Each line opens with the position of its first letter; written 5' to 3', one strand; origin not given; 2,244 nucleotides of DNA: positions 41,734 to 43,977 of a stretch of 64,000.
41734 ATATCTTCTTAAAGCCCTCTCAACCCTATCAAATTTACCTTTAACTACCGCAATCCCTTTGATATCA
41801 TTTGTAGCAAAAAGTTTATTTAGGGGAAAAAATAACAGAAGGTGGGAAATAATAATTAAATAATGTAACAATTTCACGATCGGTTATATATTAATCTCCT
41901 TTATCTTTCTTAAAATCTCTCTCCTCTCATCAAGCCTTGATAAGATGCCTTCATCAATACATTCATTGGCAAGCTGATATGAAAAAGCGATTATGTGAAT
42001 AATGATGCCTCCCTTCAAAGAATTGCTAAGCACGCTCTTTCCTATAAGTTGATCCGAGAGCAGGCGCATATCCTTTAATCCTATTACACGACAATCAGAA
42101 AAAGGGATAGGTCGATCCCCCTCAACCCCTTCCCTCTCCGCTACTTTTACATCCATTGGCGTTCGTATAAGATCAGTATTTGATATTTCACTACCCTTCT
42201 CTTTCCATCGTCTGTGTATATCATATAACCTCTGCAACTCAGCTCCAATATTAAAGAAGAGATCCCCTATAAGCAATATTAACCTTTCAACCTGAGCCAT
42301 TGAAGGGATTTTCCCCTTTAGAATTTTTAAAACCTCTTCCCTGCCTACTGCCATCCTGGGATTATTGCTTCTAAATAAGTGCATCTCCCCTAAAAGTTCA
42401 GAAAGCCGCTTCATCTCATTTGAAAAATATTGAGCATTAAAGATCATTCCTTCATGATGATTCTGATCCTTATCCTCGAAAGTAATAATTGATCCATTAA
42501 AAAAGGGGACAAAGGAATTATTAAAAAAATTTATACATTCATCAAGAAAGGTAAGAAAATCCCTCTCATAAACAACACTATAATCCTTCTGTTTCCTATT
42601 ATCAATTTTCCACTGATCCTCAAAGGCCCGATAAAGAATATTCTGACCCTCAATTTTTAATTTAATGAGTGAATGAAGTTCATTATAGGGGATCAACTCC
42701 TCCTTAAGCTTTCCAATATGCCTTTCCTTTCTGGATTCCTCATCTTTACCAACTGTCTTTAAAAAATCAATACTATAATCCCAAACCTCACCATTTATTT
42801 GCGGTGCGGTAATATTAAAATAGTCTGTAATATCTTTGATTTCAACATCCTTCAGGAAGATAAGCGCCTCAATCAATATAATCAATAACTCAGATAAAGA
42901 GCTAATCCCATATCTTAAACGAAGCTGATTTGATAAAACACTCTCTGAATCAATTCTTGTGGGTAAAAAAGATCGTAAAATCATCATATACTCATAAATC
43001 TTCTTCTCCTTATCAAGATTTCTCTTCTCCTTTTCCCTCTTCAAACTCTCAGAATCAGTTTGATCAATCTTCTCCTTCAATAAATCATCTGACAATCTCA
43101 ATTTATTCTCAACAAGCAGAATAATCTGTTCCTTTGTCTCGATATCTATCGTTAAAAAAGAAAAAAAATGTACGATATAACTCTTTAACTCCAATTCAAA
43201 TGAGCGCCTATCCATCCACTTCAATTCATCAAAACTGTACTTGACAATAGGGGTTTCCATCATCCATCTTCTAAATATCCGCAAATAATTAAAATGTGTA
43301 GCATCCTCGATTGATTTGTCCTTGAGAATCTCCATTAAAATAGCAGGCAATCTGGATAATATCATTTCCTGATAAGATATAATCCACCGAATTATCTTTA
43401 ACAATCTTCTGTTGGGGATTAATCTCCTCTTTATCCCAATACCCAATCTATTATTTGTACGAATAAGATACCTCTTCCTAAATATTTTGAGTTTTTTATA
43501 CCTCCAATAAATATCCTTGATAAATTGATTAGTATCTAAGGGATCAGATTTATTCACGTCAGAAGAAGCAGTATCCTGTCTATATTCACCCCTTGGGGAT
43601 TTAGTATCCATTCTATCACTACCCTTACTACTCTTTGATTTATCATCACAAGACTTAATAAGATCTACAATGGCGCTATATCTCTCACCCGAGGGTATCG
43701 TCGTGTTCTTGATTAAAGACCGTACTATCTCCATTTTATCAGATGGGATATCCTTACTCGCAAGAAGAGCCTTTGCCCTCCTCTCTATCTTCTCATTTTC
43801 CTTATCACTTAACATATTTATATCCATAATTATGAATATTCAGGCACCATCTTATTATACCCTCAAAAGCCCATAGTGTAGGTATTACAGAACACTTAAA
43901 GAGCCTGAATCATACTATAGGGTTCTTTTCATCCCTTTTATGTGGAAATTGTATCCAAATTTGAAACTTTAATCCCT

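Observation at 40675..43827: Two uncharacterised proteins (647 aa cytoplasmic, 400 aa exported/anchored) co-transcribed upstream of parA-parB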

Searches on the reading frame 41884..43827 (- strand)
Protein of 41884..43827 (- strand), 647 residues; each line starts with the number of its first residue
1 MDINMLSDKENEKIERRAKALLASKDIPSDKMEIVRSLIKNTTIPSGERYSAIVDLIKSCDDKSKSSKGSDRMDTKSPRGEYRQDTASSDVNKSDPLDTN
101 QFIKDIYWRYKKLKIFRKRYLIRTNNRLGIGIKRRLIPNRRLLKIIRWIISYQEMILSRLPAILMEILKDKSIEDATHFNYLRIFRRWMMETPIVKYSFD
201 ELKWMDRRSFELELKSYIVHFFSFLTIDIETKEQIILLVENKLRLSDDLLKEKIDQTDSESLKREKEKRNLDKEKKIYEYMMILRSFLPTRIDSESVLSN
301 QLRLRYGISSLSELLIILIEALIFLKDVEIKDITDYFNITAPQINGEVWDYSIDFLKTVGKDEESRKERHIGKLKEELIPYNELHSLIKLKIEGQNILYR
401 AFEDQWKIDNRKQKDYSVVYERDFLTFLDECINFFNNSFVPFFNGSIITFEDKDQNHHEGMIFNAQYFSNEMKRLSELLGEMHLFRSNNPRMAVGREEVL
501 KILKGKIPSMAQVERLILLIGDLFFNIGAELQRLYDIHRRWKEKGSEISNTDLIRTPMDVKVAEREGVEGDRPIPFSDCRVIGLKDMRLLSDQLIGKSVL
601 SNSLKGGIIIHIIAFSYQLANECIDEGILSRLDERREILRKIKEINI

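Call 3: search_protein_families(library=pfam, proteins=[window:41884-43827:-], max_evalue=1)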
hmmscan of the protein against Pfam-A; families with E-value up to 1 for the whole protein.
window:41884-43827:- (647 aa): 0 families

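Call 4: search_protein_families(library=ncbifam, proteins=[window:41884-43827:-], max_evalue=1)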
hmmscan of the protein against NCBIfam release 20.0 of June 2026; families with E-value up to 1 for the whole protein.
window:41884-43827:- (647 aa): 0 families

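Call 5: find_homologous_proteins(query=window:41884-43827:-)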
Query window:41884-43827:- (647 aa): 47 proteins with E <= 0.001 among 8000 candidates.
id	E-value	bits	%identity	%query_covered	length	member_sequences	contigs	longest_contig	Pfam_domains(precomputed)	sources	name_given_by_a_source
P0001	0.0e+0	1407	100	99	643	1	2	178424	-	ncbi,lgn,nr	ncbi:MAG: hypothetical protein SVZ03_14060 [Spirochaetota bacterium]|nr:hypothetical protein [Spiroc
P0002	1.7e-232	791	54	99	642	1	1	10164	-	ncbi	-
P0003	4.2e-231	787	56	99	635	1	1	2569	-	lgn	-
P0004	1.3e-215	736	53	99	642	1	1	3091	-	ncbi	-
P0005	3.1e-210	718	54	98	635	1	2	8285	-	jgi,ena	-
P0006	2.9e-204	698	48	98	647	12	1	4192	-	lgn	-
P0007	5.8e-202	690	53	98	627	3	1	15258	-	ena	-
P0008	1.4e-201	689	50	97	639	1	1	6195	-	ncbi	-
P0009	1.9e-200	685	47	98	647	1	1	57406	-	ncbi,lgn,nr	ncbi:MAG TPA: hypothetical protein VLM75_13965 [Spirochaetota bacterium]|nr:hypothetical protein [Sp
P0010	9.5e-198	677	47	98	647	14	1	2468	-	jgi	jgi:hypothetical protein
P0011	6.5e-197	674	48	99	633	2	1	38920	-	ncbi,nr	ncbi:MAG: hypothetical protein JW864_04235 [Spirochaetes bacterium]|nr:hypothetical protein [Spiroch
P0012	1.8e-196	672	50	98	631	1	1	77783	-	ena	-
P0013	7.4e-196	670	50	98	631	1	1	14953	-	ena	-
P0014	1.3e-194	666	51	98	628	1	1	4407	-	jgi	jgi:hypothetical protein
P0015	9.9e-194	663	47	98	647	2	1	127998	-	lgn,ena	-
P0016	2.0e-190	652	46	98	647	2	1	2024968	-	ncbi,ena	-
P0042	8.2e-151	522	39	98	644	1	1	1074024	-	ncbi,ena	-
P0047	1.9e-94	335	29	96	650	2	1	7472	-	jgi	jgi:hypothetical protein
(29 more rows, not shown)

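Call 12: find_encoding_contigs(protein=P0016, flank=8000, max_places=2)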
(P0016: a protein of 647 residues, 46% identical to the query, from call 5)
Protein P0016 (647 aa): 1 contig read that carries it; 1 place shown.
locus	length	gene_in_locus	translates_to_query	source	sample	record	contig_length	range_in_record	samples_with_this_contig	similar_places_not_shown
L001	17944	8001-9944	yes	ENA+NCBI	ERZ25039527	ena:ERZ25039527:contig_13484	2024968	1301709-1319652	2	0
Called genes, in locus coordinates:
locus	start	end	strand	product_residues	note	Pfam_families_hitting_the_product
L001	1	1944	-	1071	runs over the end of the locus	PF00873:ACR_tran, PF02355:SecD_SecF_C (weak)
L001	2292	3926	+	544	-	PF00072:Response_reg, PF07228:SpoIIE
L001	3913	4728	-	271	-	-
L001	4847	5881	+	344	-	PF00586:AIRS, PF02769:AIRS_C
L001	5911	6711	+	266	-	PF12146:Hydrolase_4, PF00561:Abhydrolase_1, PF12697:Abhydrolase_6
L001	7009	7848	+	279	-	PF10677:DUF2490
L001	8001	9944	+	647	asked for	-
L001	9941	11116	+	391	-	-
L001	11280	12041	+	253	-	PF00142:Fer4_NifH, PF01656:CbiA, PF02374:ArsA_ATPase (weak), PF06564:CBP_BcsQ, PF09140:MipZ (weak), PF10609:ParA, PF13614:AAA_31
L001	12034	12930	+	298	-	PF02195:ParB_N, PF17762:HTH_ParB, PF23552:ParB_C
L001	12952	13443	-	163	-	PF00149:Metallophos, PF12850:Metallophos_2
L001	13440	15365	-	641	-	PF00133:tRNA-synt_1, PF01406:tRNA-synt_1e (weak), PF09334:tRNA-synt_1g, PF00133:tRNA-synt_1, PF01406:tRNA-synt_1e (weak), PF19303:Anticodon_3, PF08264:Anticodon_1 (weak), PF01588:tRNA_bind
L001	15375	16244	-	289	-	PF04468:PSP1, PF28472:PSP1_3rd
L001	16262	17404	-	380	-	PF13177:DNA_pol3_delta2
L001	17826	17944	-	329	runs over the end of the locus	PF02558:ApbA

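Call 13: find_encoding_contigs(protein=P0042, flank=8000, max_places=2)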
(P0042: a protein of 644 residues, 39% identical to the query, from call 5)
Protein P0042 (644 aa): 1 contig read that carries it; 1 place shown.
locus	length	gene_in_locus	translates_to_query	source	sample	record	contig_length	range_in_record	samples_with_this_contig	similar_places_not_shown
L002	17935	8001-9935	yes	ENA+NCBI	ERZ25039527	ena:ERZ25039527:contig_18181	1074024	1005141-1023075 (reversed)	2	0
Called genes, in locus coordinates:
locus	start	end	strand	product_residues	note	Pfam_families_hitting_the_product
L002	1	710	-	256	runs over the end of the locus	-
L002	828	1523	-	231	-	PF13472:Lipase_GDSL_2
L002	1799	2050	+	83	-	-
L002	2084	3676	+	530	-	PF10518:TAT_signal (weak), PF01979:Amidohydro_1, PF07969:Amidohydro_3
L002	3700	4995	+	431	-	PF01266:DAO (faint), PF01593:Amino_oxidase, PF13450:NAD_binding_8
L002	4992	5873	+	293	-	-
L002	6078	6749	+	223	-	-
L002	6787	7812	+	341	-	PF11932:DUF3450 (faint), PF00691:OmpA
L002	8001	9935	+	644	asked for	-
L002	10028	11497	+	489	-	PF01554:MatE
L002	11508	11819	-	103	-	-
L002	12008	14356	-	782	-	-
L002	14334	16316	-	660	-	PF02368:Big_2 (weak)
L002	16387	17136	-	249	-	-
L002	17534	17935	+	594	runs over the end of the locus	PF01841:Transglut_core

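Call 14: find_encoding_contigs(protein=P0047, flank=8000, max_places=2)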
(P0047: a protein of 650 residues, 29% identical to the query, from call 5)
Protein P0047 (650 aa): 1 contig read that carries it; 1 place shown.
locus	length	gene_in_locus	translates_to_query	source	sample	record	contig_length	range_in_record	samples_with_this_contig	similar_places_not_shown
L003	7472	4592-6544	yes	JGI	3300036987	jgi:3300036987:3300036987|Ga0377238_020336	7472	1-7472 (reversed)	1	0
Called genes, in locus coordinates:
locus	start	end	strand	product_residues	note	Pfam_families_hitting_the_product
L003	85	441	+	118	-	-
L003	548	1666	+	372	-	PF12838:Fer4_7 (faint), PF13187:Fer4_9 (faint), PF00037:Fer4 (weak), PF12837:Fer4_6 (faint), PF13237:Fer4_10 (weak), PF14697:Fer4_21, PF25160:LdpA_Fe-S-bd, PF00037:Fer4 (weak)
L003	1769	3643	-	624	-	PF02771:Acyl-CoA_dh_N (faint), PF02770:Acyl-CoA_dh_M, PF00441:Acyl-CoA_dh_1, PF08028:Acyl-CoA_dh_2 (weak), PF22924:ACOX_C_alpha1 (weak), PF12806:Acyl-CoA_dh_C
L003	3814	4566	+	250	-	PF00378:ECH_1, PF16113:ECH_2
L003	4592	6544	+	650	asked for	-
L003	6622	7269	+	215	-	PF00753:Lactamase_B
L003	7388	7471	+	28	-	?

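Call 15: find_related_loci(query=A1, collection=genome_contigs, flank=8000)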
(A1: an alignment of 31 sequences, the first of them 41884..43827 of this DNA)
Query A1 (647 aa) in genome_contigs; peptide patterns used: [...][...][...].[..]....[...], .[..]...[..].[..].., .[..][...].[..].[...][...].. (x = any residue, [..] = any of these).
600 stretches matched a pattern (row limit reached: there are more); 41 encode a relative of the query (tblastn E <= 1e-3); 41 distinct loci.
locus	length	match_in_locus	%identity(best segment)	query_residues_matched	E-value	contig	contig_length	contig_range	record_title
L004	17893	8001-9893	48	9-647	0e+0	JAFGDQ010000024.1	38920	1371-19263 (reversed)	MAG: Spirochaetes bacterium isolate Zod_Metabat.1181 k87_2407663, whole genome shotgun sequence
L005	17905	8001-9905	47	12-646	0e+0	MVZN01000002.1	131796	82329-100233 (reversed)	MAG: Spirochaetes bacterium ADurb.BinA120 BWY96_contig000002, whole genome shotgun sequence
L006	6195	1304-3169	50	20-645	0e+0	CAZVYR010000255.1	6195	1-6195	MAG TPA_asm: uncultured Leptospirales bacterium isolate binchicken_co129_857 genome assembly, contig: NODE_43707_length_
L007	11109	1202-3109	46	10-645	0e+0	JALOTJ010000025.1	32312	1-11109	MAG: Spirochaetes bacterium isolate Prado230 scaffold_1128, whole genome shotgun sequence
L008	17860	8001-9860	50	10-645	0e+0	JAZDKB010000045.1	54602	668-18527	MAG: Spirochaetota bacterium isolate MEGAHIT-group-0.510 k141_1806868, whole genome shotgun sequence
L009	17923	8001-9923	46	12-646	0e+0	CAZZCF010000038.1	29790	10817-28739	MAG TPA_asm: uncultured Leptospirales bacterium isolate binchicken_co334_180 genome assembly, contig: NODE_2497_length_2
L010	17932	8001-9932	44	4-646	0e+0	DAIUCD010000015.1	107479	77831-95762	MAG TPA_asm: Spirochaetota bacterium isolate CTOTU7684 NODE_419_length_107479_cov_11.600406, whole genome shotgun sequen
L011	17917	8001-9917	44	8-646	0e+0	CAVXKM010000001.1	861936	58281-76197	MAG: uncultured Spirochaetota bacterium isolate MFD02979.bin.2.4 genome assembly, contig: contig_15191, whole genome sho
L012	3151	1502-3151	47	12-559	0e+0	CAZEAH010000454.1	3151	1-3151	MAG TPA_asm: uncultured Leptospirales bacterium isolate binchicken_co58_57 genome assembly, contig: NODE_24998_length_31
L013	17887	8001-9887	43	6-646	2e-179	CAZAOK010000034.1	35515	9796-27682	MAG TPA_asm: uncultured Leptospiraceae bacterium isolate SRP252850_co1_61 genome assembly, contig: NODE_1916_length_3551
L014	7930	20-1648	48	100-645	4e-180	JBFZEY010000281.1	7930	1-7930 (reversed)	MAG: Spirochaetota bacterium isolate PPR_0600 k121_5833953, whole genome shotgun sequence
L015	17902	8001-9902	43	10-645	1e-175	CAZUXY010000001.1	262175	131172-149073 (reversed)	MAG TPA_asm: uncultured Leptospirales bacterium isolate binchicken_co27_239 genome assembly, contig: NODE_35_length_2621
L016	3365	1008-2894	42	6-646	0e+0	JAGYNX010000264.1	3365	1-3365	MAG: Spirochaetes bacterium isolate M55B154 264, whole genome shotgun sequence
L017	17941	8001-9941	43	3-645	1e-173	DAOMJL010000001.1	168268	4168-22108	MAG TPA_asm: Spirochaetota bacterium isolate AMR_MDS_4899 NODE_22_length_168268_cov_12.832385, whole genome shotgun sequ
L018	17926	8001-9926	42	4-645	6e-172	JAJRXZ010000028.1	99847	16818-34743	MAG: Spirochaetes bacterium isolate Dive96_bin3.202 k141_1513125, whole genome shotgun sequence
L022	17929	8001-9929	40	4-644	1e-166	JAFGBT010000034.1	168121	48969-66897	MAG: Spirochaetes bacterium isolate Zod_Metabat.1046 k87_7150009, whole genome shotgun sequence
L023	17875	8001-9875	42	12-647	7e-167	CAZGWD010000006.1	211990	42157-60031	MAG TPA_asm: uncultured Leptospirales bacterium isolate SRP302447_co4_375 genome assembly, contig: NODE_201_length_21199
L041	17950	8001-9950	34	5-638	1e-115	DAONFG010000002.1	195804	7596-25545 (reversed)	MAG TPA_asm: Spirochaetota bacterium isolate AMR_MDS_3849 NODE_23_length_195804_cov_7.935729, whole genome shotgun seque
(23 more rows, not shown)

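Call 22: predict_structure(alignment_id=A1)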
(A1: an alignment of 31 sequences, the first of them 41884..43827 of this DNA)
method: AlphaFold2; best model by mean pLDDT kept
length: 647 residues; sequences in the alignment: 31
mean_pLDDT: 86.5   pTM: 0.60
mean pLDDT of the five models: 86.5, 85.7, 85.2, 85.0, 84.8
residues with pLDDT >= 90: 394; 70-90: 187; 50-70: 34; < 50: 32
segments of 3 or more residues with pLDDT < 50: 66-91
pLDDT, mean of each block of 10 residues (from residue 1): 65 91 89 91 88 91 54 32 34 70 90 90 55 83 94 96 94 91 96 87 88 94 94 95 93 91 95 96 92 86 93 94 91 93 90 88 85 92 94 90 84 77 93 94 92 91 92 95 90 91 89 93 96 90 71 84 61 87 85 89 85 96 95 95 90
secondary structure, 60 per line:
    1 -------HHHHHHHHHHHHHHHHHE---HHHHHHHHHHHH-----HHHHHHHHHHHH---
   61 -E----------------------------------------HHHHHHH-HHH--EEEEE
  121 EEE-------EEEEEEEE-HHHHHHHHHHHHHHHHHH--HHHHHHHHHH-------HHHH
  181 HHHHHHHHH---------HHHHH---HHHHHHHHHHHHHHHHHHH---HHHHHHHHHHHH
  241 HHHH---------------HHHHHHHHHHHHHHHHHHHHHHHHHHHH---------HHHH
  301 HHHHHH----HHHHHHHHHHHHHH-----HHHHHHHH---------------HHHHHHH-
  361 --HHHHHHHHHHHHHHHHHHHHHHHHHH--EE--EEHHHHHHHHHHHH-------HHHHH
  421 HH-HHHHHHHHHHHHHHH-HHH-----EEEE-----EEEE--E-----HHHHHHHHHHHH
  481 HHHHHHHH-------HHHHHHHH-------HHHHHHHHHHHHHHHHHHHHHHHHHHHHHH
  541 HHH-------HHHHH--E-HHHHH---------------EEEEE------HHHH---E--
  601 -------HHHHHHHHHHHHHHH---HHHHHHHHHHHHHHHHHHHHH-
elements in order: H8-24 H29-40 H46-57 H103-109 E116-123 E131-138 H140-157 H160-169 H177-189 H199-203 H207-225 H229-244 H260-287 H297-306 H311-324 H330-337 H353-359 H363-388 H397-408 H416-422 H424-438 E448-451 E457-460 H469-488 H496-503 H511-543 H551-555 H560-564 E580-584 H591-594 H608-622 H626-646

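Call 30: search_solved_structures(query=A1, max_evalue=10)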
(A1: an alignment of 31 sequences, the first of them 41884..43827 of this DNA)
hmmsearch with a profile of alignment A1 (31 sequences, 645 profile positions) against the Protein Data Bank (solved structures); distinct sequences matched with E-value up to 10: 0.

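Call 32: search_protein_families(library=padloc, proteins=[window:41884-43827:-], max_evalue=1)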
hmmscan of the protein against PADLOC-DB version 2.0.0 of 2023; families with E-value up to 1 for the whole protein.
window:41884-43827:- (647 aa): 0 families

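Call 46: search_protein_families(library=pfam, proteins=[L002:6078-6749:+, L002:6787-7812:+, L022:6176-6868:+, L022:6881-7930:+, L041:5284-7851:-, L023:9859-10938:-, L018:10527-11252:-], max_evalue=0.01)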
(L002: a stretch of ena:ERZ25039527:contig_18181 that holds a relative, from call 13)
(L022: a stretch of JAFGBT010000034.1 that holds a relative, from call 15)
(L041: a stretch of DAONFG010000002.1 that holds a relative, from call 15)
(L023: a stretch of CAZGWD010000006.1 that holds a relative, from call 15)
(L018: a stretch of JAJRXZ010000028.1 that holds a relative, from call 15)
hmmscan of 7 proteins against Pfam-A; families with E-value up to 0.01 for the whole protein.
L002:6078-6749:+ (223 aa): 0 families

L002:6787-7812:+ (341 aa): 9 families
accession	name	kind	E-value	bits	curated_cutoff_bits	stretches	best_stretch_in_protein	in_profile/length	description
PF00691.25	OmpA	-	9.7e-18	64.8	27.2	1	229-328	2-98/98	OmpA family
PF11932.13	DUF3450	-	3.3e-06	27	32.6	1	21-101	12-92/241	Protein of unknown function (DUF3450)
PF11559.13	ADIP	-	5.7e-05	23.7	34.3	1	118-219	49-149/151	Afadin- and alpha -actinin-Binding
PF13094.11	CENP-Q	-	0.00015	22.4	28.5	1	145-264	24-150/162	CENP-Q, a CENPA-CAD centromere complex subunit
PF08614.16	ATG16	-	0.00019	22.1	33.7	0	43-124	78-155/200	Autophagy protein 16 (ATG16)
PF13166.12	AAA_13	-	0.00073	18.8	36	1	44-205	306-463/713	AAA domain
PF15619.11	Lebercilin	-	0.0011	19.1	34.3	1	156-203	17-64/193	Ciliary protein causing Leber congenital amaurosis disease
PF07926.17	TPR_MLP1_2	-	0.0042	17.5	36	1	16-82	52-118/129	TPR/MLP1/MLP2-like protein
PF15665.10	FAM184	-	0.0055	16.8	32.7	0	53-144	96-188/211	Family with sequence similarity 184, A and B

L022:6176-6868:+ (230 aa): 0 families

L022:6881-7930:+ (349 aa): 10 families
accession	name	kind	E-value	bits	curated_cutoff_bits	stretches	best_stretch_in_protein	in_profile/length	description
PF00691.25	OmpA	-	1.7e-19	70.4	27.2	1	237-336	2-98/98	OmpA family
PF11559.13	ADIP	-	3.7e-05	24.3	34.3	1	123-227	46-149/151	Afadin- and alpha -actinin-Binding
PF16331.10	TolA_bind_tri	-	0.00019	21.9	30.1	1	153-217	6-70/76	TolA binding protein trimerisation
PF05667.16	CCDC22_CC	-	0.00027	20.7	39.2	1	75-218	120-265/477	CCDC22 protein coiled-coil region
PF15619.11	Lebercilin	-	0.00095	19.2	34.3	1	165-212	18-65/193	Ciliary protein causing Leber congenital amaurosis disease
PF08614.16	ATG16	-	0.0034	18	33.7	0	157-212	87-145/200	Autophagy protein 16 (ATG16)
PF13166.12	AAA_13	-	0.0042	16.3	36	1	48-213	308-463/713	AAA domain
PF03938.19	OmpH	-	0.006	17.2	32.4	0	149-218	17-90/141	Outer membrane protein (OmpH-like)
PF13094.11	CENP-Q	-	0.0089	16.6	28.5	1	146-266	17-144/162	CENP-Q, a CENPA-CAD centromere complex subunit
PF16526.10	CLZ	-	0.0096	16.7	26.7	1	52-107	15-70/71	C-terminal leucine zipper domain of cyclic nucleotide-gated channels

L041:5284-7851:- (855 aa): 0 families

L023:9859-10938:- (359 aa): 1 family
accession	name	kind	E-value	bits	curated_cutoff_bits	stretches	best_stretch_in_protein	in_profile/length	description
PF13810.12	DUF4185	-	5.2e-14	52.6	39.5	1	44-281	22-246/309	Domain of unknown function (DUF4185)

L018:10527-11252:- (241 aa): 0 families

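Call 52: fold_search(model_id=the predicted structure, library=pdb)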
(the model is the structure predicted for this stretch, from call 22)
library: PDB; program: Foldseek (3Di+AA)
matches with E <= 10: 97; with E <= 0.001: 0
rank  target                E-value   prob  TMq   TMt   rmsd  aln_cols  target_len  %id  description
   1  5nxa_B                4.3e-01  0.13  0.13  0.16  21.1       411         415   14  Crystal structure of Neanderthal Adenylosuccinate Lyase (ADSL)in complex with its products AICAR and fumarate (released 2018-05-30)
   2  9jg0_R                6.0e-01  0.09  0.11  0.17  30.1       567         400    8  Cryo-EM structure of neuropeptide FF receptor 2 in the ligand-free state with BRIL fusion, anti-BRIL Fab, and nanobody (released 2025-04-09)
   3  5nj6_A                1.4e+00  0.06  0.11  0.16  27.8       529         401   10  Crystal structure of a thermostabilised human protease-activated receptor-2 (PAR2) in ternary complex with Fab3949 and (released 2017-05-03)
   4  9d3e_A                1.8e+00  0.06  0.11  0.18  27.5       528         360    8  Cryo-EM structure of CCR6 bound by SQA1 and OXM2 (released 2024-09-11)
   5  5v54_B                1.9e+00  0.08  0.10  0.16  20.9       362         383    8  Crystal structure of 5-HT1B receptor in complex with methiothepin (released 2018-02-07)
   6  6rz5_A                2.2e+00  0.06  0.11  0.18  29.9       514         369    9  XFEL crystal structure of the human cysteinyl leukotriene receptor 1 in complex with zafirlukast (released 2019-10-30)
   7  4z35                  2.2e+00  0.05  0.12  0.18  28.9       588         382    9  Crystal Structure of Human Lysophosphatidic Acid Receptor 1 in complex with ONO-9910539 (released 2015-06-03)
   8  7f83_B                2.2e+00  0.04  0.11  0.16  29.1       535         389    9  Crystal Structure of a receptor in Complex with inverse agonist (released 2022-01-19)
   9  9eah_A                2.5e+00  0.05  0.12  0.19  29.0       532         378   10  Structure of nanobody AT209 in complex with the olmesartan-bound angiotensin II type I receptor (AT1R) (released 2025-03-05)
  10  8d00                  2.6e+00  0.04  0.06  0.10  21.2       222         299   14  Structure of the Arabidopsis thaliana SPIRAL2 TOG domain (released 2023-11-29)
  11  5xjm_A                2.7e+00  0.07  0.13  0.20  21.6       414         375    9  Complex structure of angiotensin II type 2 receptor with Fab (released 2018-07-11)
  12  6x35_B                2.8e+00  0.02  0.08  0.02  29.5       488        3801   10  Pig R615C RyR1 in complex with CaM, EGTA (class 1, open) (released 2021-01-13)
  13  4z36                  3.0e+00  0.05  0.12  0.19  29.4       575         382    8  Crystal Structure of Human Lysophosphatidic Acid Receptor 1 in complex with ONO-3080573 (released 2015-06-03)
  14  5tgz                  3.4e+00  0.14  0.10  0.14  12.5       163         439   13  Crystal Structure of the Human Cannabinoid Receptor CB1 (released 2016-11-02)
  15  8xwa_R                3.6e+00  0.11  0.11  0.22  13.5       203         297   12  Structure of CXCR2 bound to CXCL1 (Ligand-receptor focused map) (released 2025-01-15)
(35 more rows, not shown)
